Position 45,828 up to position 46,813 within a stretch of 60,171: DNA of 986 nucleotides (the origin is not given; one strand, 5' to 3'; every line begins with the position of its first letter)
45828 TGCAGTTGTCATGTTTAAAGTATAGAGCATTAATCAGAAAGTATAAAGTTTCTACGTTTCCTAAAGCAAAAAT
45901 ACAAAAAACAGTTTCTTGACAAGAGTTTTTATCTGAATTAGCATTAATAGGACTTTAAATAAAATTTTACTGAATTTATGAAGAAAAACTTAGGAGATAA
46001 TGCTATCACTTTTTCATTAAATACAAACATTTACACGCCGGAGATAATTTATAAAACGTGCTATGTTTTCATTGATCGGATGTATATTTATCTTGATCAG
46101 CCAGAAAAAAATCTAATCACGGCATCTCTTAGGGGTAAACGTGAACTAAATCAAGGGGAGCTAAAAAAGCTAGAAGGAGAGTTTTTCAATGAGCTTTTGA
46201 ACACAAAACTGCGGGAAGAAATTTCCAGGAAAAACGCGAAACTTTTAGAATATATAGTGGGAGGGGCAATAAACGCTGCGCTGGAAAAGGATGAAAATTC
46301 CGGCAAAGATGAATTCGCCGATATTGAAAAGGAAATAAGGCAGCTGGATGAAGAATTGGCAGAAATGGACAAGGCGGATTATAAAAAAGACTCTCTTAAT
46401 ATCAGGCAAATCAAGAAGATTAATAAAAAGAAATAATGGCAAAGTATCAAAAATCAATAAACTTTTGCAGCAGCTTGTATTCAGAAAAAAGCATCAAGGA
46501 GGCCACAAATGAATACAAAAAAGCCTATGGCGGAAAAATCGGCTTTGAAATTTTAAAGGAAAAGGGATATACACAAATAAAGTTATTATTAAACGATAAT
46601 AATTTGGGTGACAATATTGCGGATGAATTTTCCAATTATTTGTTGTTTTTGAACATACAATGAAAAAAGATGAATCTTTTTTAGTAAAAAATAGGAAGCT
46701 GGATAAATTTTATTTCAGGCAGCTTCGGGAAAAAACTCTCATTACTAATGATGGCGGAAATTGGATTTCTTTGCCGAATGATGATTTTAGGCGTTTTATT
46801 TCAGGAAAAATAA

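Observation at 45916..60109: His-Xaa-Ser (Hxs-like) core expanded into a 14-gene cluster with six radical-SAM enzymes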

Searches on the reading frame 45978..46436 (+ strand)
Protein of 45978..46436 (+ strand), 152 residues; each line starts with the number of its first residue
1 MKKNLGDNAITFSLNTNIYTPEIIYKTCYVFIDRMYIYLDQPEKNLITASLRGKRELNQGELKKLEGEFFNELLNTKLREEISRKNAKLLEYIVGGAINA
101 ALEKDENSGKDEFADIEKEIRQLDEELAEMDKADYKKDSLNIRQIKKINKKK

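Call 3: search_protein_families(library=ncbifam, proteins=[window:45978-46436:+], max_evalue=0.1)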
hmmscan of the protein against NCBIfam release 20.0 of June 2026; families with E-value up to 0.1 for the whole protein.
window:45978-46436:+ (152 aa): 2 families
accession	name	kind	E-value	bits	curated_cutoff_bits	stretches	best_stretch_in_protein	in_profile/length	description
TIGR03976.1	chp_LLNDYxLRE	equivalog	1.4e-14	54.2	50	1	14-101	1-87/90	His-Xaa-Ser system protein HxsD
NF011159.0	PRK14562.1-4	equivalog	0.0091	15.7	269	1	28-86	139-197/198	haloacid dehalogenase superfamily protein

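Call 5: search_protein_families(library=pfam, proteins=[window:45978-46436:+], max_evalue=0.01)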
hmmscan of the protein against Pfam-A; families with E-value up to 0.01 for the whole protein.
window:45978-46436:+ (152 aa): 0 families

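Call 58: search_protein_families(library=padloc, proteins=[window:45978-46436:+], max_evalue=0.001)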
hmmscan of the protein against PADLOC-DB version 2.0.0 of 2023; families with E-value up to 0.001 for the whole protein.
window:45978-46436:+ (152 aa): 0 families

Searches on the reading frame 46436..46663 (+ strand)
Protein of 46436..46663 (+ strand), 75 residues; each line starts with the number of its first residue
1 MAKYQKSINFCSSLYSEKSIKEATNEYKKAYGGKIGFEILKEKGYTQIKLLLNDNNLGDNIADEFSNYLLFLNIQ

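Call 3: search_protein_families(library=ncbifam, proteins=[window:46436-46663:+], max_evalue=0.1)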
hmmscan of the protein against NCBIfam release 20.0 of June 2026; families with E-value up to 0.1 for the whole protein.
window:46436-46663:+ (75 aa): 1 family
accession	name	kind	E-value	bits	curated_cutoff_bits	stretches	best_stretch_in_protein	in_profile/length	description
NF038315.1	HxsD_rel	equivalog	1.5e-09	37.9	41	1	8-73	1-61/62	HxsD-like protein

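Call 5: search_protein_families(library=pfam, proteins=[window:46436-46663:+], max_evalue=0.01)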
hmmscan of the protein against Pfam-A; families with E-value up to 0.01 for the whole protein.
window:46436-46663:+ (75 aa): 1 family
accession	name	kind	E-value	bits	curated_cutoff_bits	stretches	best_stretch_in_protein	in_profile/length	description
PF19542.4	DUF6066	-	0.002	17.8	26.8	1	5-46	43-84/214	Family of unknown function (DUF6066)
